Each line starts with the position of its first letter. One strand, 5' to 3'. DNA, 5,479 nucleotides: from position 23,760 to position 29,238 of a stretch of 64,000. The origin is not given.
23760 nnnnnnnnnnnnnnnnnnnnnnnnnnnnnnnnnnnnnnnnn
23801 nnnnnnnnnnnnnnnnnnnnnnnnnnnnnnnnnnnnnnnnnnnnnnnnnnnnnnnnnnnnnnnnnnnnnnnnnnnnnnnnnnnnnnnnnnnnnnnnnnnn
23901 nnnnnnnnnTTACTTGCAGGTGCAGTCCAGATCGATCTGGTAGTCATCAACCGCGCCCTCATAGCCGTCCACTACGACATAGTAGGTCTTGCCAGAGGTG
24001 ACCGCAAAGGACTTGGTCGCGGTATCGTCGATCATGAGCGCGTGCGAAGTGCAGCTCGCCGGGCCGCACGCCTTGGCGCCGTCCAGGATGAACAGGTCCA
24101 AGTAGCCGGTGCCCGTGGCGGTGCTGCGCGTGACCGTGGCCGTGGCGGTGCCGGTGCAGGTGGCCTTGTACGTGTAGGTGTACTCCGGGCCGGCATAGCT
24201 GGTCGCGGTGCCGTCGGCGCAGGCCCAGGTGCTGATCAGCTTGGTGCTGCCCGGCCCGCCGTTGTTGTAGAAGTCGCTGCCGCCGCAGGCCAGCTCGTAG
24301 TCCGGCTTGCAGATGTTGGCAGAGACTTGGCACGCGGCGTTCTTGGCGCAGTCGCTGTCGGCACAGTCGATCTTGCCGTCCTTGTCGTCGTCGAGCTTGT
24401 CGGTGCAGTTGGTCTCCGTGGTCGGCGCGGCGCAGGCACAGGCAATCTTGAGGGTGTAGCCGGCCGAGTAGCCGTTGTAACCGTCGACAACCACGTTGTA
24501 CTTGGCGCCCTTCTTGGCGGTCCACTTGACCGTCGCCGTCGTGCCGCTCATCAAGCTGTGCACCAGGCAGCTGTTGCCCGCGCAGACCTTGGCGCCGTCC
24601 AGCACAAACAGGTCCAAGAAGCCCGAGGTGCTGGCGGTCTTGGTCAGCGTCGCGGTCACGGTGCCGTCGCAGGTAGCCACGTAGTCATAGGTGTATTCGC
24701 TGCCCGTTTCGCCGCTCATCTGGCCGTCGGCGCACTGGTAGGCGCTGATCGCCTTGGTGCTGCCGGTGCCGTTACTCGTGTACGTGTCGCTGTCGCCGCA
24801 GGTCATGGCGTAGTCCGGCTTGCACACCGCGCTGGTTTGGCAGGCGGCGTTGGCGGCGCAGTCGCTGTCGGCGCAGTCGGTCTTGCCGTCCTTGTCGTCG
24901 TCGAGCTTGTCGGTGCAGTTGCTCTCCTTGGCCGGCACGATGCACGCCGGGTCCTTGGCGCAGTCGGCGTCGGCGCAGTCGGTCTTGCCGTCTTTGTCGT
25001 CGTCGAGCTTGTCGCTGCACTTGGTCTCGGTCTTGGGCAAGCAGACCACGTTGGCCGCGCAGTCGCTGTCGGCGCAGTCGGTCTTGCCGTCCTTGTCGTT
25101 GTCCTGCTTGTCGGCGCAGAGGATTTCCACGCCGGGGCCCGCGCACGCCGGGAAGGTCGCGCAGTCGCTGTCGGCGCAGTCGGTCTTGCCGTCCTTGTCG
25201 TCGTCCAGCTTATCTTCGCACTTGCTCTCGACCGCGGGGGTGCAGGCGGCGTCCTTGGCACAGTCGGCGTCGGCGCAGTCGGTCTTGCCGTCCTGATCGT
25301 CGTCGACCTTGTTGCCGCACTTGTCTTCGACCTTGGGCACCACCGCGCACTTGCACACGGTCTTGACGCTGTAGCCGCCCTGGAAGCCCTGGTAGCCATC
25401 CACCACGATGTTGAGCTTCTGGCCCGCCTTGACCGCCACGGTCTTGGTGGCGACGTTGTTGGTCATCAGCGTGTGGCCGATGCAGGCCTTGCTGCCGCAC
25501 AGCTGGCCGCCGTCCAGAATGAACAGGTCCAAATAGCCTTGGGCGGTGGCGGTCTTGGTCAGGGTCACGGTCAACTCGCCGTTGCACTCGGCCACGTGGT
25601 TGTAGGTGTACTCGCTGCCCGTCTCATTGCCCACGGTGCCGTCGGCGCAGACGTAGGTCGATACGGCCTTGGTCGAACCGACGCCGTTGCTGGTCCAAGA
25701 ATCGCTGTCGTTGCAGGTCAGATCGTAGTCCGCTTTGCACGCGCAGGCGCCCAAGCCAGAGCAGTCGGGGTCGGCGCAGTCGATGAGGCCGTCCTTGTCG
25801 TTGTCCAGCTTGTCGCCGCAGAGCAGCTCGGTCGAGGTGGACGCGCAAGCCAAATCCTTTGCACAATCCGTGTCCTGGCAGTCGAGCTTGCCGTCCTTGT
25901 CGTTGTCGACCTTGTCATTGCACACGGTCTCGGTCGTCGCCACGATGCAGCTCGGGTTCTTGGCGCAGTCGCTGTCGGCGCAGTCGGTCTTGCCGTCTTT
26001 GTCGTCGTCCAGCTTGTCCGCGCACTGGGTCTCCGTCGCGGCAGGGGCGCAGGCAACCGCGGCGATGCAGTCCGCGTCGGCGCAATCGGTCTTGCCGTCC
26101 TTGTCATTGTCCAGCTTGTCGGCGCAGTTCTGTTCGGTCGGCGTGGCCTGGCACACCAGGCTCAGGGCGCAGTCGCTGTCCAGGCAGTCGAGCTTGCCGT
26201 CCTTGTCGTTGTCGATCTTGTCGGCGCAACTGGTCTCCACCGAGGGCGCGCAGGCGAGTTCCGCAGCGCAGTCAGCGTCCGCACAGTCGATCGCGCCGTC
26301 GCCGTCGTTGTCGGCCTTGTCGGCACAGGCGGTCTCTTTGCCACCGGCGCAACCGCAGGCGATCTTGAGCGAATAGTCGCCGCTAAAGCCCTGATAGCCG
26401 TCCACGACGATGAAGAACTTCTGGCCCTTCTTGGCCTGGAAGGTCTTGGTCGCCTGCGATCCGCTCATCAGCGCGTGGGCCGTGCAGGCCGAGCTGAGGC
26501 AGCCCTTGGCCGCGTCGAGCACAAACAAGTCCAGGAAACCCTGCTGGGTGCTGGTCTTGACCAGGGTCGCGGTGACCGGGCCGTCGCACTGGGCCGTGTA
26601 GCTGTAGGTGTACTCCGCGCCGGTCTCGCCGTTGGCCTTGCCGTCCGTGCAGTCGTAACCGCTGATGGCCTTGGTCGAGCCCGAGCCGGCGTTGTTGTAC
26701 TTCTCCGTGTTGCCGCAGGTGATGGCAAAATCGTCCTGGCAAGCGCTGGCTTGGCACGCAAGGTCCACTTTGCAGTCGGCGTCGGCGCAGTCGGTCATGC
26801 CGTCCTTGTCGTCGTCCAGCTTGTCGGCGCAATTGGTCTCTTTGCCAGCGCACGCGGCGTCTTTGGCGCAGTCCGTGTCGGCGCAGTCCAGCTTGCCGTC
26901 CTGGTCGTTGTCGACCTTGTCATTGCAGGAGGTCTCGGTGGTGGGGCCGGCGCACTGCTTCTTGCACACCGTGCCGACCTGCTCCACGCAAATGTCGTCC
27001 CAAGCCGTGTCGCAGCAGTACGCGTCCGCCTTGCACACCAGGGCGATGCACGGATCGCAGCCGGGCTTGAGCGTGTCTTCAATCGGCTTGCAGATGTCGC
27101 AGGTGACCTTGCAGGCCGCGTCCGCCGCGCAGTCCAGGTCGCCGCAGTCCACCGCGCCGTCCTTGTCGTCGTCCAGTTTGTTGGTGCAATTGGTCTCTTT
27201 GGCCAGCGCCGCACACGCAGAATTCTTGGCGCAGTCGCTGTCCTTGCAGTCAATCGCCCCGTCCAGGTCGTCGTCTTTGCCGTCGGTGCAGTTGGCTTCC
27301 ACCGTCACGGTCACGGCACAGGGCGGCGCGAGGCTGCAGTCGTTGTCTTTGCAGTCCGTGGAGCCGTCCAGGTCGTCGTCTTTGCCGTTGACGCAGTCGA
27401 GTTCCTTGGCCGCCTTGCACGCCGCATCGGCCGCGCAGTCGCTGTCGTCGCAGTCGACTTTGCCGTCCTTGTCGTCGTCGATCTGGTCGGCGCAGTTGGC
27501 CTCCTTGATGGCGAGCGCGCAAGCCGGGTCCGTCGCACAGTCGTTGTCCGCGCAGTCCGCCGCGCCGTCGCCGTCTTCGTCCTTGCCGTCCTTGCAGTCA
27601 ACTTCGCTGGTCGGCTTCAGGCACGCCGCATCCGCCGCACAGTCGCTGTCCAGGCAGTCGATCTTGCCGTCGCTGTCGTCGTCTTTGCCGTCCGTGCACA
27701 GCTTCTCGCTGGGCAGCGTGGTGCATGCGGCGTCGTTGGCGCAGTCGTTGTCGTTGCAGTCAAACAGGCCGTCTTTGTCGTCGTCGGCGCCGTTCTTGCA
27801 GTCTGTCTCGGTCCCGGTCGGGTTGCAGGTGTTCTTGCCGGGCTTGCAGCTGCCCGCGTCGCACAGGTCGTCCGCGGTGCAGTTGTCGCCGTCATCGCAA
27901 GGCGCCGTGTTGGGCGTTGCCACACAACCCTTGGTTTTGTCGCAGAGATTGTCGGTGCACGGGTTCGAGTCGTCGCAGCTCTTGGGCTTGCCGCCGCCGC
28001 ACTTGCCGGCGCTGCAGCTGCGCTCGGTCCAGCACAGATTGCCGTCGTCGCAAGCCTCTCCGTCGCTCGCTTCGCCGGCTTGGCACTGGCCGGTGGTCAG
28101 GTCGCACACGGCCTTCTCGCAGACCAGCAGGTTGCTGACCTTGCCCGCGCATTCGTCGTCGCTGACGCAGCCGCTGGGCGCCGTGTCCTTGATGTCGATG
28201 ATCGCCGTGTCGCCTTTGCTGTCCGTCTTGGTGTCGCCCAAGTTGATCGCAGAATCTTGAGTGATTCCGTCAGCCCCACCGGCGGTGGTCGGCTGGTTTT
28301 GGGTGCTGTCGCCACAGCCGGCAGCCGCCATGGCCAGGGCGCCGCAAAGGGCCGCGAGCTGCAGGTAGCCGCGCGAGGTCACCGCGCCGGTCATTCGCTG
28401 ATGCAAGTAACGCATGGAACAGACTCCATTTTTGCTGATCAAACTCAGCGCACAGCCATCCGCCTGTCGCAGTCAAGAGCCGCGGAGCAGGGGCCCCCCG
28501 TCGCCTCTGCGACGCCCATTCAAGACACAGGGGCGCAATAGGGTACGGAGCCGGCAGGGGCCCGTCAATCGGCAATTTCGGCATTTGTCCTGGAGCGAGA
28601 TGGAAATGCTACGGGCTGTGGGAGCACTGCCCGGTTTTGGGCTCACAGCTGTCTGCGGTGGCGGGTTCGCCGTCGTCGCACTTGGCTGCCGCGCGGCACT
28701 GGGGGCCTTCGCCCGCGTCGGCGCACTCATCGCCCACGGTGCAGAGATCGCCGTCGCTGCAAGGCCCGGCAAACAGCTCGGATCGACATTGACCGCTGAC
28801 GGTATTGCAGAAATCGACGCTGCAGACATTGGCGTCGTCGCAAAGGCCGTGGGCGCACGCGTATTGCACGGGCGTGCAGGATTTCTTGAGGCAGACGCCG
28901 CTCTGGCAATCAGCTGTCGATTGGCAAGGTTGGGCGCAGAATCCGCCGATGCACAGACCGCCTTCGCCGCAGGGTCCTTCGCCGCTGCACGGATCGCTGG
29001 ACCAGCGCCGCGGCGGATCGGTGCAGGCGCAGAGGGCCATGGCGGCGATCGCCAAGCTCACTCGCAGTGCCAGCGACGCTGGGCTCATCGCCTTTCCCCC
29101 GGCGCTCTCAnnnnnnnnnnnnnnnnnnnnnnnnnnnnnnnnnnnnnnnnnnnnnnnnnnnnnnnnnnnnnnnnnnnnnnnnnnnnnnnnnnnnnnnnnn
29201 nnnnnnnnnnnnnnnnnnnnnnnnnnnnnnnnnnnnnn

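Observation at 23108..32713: Five-gene operon: FHA-fused degenerate CpaF-like ATPase, FHA-FHA membrane protein and three Cys-rich lipoproteins, with no secretion-machine partners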

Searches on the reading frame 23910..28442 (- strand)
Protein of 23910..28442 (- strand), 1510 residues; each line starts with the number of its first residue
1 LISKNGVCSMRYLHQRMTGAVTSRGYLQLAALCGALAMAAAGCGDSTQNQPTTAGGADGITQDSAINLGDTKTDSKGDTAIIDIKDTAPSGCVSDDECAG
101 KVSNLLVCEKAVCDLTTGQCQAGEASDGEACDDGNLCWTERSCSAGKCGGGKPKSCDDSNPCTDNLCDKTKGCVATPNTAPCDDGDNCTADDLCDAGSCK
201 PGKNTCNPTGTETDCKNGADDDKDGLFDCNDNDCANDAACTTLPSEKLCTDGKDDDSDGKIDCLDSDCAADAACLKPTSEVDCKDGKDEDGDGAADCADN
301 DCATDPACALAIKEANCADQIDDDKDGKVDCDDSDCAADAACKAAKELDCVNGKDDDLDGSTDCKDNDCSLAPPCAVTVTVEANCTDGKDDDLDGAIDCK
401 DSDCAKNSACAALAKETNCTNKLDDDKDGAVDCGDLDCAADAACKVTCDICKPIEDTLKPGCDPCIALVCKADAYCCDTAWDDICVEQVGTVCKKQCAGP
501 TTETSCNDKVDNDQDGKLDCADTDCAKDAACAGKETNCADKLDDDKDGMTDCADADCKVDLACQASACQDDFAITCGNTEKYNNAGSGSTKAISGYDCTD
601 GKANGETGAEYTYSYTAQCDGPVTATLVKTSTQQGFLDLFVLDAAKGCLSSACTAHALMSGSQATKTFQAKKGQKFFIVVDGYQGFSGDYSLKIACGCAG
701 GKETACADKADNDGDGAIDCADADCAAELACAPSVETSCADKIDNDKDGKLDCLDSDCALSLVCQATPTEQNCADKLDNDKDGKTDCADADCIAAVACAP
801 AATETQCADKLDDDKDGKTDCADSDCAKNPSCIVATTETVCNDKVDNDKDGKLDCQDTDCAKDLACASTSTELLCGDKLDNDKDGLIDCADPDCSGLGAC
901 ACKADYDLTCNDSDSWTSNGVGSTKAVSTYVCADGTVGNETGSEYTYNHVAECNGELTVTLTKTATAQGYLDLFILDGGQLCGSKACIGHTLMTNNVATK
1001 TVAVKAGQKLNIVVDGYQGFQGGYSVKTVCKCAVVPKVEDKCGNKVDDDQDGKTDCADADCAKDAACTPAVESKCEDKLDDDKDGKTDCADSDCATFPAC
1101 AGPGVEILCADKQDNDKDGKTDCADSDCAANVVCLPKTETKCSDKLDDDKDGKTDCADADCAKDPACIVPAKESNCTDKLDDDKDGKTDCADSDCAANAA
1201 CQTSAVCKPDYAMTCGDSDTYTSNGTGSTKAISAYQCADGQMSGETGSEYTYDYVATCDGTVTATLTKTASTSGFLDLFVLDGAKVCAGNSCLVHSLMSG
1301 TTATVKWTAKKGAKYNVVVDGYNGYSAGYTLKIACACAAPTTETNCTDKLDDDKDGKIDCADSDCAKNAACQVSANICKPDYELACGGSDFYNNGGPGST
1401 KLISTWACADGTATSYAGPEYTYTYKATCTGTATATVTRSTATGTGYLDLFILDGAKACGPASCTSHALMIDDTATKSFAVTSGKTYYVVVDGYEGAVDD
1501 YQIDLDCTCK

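Call 4: search_protein_families(library=pfam, proteins=[window:23910-28442:-], max_evalue=0.01)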
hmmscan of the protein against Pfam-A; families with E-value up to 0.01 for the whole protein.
window:23910-28442:- (1510 aa): 0 families

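Call 5: search_protein_families(library=ncbifam, proteins=[window:23910-28442:-], max_evalue=0.01)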
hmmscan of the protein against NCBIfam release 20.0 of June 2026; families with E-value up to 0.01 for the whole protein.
window:23910-28442:- (1510 aa): 1 family
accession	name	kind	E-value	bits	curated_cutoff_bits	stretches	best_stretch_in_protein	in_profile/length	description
NF033662.1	acid_disulf_rpt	repeat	3.2e-148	481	41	21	1137-1167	2-32/32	acidic double-disulfide repeat-containing protein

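Call 67: search_protein_families(library=padloc, proteins=[window:23910-28415:-], max_evalue=0.001)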
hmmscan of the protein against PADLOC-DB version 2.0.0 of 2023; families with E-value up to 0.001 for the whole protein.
window:23910-28415:- (1501 aa): 0 families

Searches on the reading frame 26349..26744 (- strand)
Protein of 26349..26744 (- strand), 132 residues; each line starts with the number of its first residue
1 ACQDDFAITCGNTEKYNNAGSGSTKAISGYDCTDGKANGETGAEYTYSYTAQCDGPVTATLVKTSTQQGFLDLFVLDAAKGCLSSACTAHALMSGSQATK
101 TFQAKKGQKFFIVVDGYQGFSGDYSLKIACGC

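Call 22: search_solved_structures(query=window:26349-26744:-, max_evalue=10, show_alignments=2)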
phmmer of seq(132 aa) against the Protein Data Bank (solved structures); distinct sequences matched with E-value up to 10: 3.
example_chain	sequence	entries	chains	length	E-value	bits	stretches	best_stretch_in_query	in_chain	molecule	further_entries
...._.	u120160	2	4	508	0.0041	20.6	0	23-62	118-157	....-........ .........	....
2luw_A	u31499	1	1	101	0.018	18.5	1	37-123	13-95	Metalloprotease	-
6a8k_A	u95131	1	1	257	1.7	12.1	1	35-103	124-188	Ice binding protein 1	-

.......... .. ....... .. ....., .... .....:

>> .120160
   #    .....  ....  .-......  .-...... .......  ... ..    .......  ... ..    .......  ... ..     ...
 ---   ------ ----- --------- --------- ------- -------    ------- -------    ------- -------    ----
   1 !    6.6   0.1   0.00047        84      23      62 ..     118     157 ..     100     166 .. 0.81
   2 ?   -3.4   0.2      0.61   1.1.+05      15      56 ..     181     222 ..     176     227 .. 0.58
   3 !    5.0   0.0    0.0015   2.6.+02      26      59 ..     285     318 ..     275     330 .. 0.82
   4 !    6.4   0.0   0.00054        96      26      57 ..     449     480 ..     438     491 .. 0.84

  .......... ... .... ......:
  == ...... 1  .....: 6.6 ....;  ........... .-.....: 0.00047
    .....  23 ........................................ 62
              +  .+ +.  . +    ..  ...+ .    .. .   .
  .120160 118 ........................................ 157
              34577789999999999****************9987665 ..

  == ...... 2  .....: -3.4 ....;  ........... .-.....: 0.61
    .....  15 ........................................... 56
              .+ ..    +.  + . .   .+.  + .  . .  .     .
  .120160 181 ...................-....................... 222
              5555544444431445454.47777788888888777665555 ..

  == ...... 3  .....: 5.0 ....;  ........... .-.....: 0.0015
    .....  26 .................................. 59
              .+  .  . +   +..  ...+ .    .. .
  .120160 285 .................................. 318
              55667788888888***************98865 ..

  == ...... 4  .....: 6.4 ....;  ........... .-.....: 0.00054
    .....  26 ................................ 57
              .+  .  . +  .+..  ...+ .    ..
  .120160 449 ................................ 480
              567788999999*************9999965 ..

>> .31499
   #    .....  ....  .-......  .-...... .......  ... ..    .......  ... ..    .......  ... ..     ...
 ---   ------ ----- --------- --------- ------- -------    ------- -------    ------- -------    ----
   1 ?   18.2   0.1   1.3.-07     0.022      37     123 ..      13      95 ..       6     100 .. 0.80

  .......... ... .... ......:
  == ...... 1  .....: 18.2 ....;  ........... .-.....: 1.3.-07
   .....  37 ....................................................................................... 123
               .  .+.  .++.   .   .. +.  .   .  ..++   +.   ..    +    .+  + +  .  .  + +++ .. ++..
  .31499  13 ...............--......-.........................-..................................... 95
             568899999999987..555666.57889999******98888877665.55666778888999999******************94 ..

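Call 23: search_protein_families(library=pfam, proteins=[window:26349-26744:-], max_evalue=10)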
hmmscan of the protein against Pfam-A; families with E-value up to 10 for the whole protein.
seq(132 aa): 0 families

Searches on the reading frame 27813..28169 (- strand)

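Call 23: search_protein_families(library=pfam, proteins=[window:27813-28169:-], max_evalue=10)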
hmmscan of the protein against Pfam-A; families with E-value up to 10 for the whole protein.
seq(119 aa): 2 families
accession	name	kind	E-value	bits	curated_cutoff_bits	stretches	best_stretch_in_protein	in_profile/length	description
PF00526.23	Dicty_CTDC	-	6.1e-06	26.4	27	1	64-86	1-23/24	Dictyostelium (slime mold) repeat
PF23416.1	DUF7107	-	0.29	11.9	24.6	3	91-114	2-25/48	Domain of unknown function (DUF7107)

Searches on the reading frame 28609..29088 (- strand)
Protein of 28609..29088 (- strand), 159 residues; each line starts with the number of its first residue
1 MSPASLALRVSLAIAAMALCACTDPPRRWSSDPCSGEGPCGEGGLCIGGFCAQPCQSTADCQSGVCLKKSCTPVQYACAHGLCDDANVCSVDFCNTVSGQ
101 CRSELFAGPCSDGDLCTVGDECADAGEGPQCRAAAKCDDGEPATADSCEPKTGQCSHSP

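Call 4: search_protein_families(library=pfam, proteins=[window:28609-29088:-], max_evalue=0.01)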
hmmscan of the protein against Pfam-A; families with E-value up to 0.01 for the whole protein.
window:28609-29088:- (159 aa): 1 family
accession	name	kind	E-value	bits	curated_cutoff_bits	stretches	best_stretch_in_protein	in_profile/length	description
PF00526.23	Dicty_CTDC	-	2.4e-07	30.9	27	2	136-159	1-23/24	Dictyostelium (slime mold) repeat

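Call 5: search_protein_families(library=ncbifam, proteins=[window:28609-29088:-], max_evalue=0.01)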
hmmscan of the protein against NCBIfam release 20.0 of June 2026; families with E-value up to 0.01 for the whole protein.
window:28609-29088:- (159 aa): 0 families

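Call 67: search_protein_families(library=padloc, proteins=[window:28609-29088:-], max_evalue=0.001)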
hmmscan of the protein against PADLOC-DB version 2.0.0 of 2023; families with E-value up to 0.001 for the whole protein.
window:28609-29088:- (159 aa): 0 families
